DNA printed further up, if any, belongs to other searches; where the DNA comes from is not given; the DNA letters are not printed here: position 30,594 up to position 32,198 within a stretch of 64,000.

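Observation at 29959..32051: PorT-like small outer-membrane beta-barrel and an unassignable exported protein, translationally coupled to the T9SS cargo gene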

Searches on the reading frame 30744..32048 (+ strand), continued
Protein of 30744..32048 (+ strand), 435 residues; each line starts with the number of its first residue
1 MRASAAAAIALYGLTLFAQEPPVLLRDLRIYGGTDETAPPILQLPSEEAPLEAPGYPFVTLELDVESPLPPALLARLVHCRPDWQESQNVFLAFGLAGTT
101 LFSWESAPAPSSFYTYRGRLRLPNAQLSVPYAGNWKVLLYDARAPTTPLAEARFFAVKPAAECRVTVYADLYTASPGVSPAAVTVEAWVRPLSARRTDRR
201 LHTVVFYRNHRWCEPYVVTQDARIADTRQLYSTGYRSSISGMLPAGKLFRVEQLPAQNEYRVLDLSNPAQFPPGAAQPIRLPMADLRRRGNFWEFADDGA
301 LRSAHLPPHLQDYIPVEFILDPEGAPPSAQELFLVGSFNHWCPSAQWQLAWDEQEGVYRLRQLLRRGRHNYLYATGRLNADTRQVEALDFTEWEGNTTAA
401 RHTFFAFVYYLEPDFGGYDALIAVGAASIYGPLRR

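Call 52: search_solved_structures(query=A2, max_evalue=0.01, show_alignments=1)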
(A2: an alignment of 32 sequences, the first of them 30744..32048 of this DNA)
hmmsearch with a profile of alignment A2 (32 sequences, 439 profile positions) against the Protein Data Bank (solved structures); distinct sequences matched with E-value up to 0.01: 4.
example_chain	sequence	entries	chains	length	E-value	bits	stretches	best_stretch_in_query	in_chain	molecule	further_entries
4r7f_A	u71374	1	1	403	1.6e-19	73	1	61-431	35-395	Uncharacterized protein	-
6h3j_C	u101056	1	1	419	1.7e-12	49.9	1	77-434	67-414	Plug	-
8dl1_A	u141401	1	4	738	0.00017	23.5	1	327-363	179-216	Alpha amylase, catalytic domain protein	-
8dge_A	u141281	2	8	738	0.00019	23.3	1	327-363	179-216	Alpha amylase, catalytic domain protein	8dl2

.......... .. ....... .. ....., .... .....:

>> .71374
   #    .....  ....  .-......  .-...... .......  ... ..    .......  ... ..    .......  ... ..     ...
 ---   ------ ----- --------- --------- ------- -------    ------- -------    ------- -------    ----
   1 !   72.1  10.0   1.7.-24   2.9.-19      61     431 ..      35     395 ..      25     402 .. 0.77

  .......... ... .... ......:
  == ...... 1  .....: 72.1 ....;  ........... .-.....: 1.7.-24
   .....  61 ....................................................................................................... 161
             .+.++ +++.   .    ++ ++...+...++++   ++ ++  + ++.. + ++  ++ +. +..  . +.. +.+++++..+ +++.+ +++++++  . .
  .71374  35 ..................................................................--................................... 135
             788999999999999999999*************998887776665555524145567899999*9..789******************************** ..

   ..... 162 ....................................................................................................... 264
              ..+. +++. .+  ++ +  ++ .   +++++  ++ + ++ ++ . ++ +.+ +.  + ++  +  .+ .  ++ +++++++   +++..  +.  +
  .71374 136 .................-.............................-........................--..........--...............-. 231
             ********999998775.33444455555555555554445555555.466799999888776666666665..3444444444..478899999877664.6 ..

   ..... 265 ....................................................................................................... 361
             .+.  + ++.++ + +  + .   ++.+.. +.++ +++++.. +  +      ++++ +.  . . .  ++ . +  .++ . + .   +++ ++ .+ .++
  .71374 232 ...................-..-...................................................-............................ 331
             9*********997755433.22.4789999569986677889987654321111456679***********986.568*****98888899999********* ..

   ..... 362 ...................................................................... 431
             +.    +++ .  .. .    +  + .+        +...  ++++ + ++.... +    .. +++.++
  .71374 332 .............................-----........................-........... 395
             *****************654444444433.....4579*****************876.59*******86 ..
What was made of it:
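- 30744..32051 (+): T9SS Plug homologue (DUF5103), 435 aa, with a signal peptide (...LTLFA|QEP). The family profile matches PDB 6h3j_C 'Plug' at E 1.7e-12 over positions 77-434, and 4r7f_A at E 1.6e-19 (call 52).
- On T9SS Plug (PF17116 / NF052315 / PDB 6H3J_C): The profile of 32 family members including the window protein matches 6h3j_C at E 1.7e-12 (profile 77-434, chain 67-414) and 4r7f_A at E 1.6e-19 (call 52).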

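Call 61: search_protein_families(library=pfam, proteins=[L017:5222-5866:+, L026:5309-5977:+, L031:901-1575:+, L052:5157-5903:+, L066:5223-5891:+, L075:5214-5912:+], max_evalue=1)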
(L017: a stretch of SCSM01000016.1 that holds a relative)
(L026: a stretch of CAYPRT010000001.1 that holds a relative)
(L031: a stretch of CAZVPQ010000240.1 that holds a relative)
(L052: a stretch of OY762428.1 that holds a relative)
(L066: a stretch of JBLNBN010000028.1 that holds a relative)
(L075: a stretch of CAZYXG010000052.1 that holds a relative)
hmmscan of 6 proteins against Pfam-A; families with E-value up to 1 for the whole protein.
L017:5222-5866:+ (215 aa): 0 families

L026:5309-5977:+ (223 aa): 0 families

L031:901-1575:+ (225 aa): 0 families

L052:5157-5903:+ (249 aa): 1 family
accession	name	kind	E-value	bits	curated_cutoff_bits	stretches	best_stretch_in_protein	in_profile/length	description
PF19783.5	DUF6268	-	0.052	13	22.8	1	84-158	170-243/279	Domain of unknown function (DUF6268)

L066:5223-5891:+ (223 aa): 0 families

L075:5214-5912:+ (233 aa): 0 families
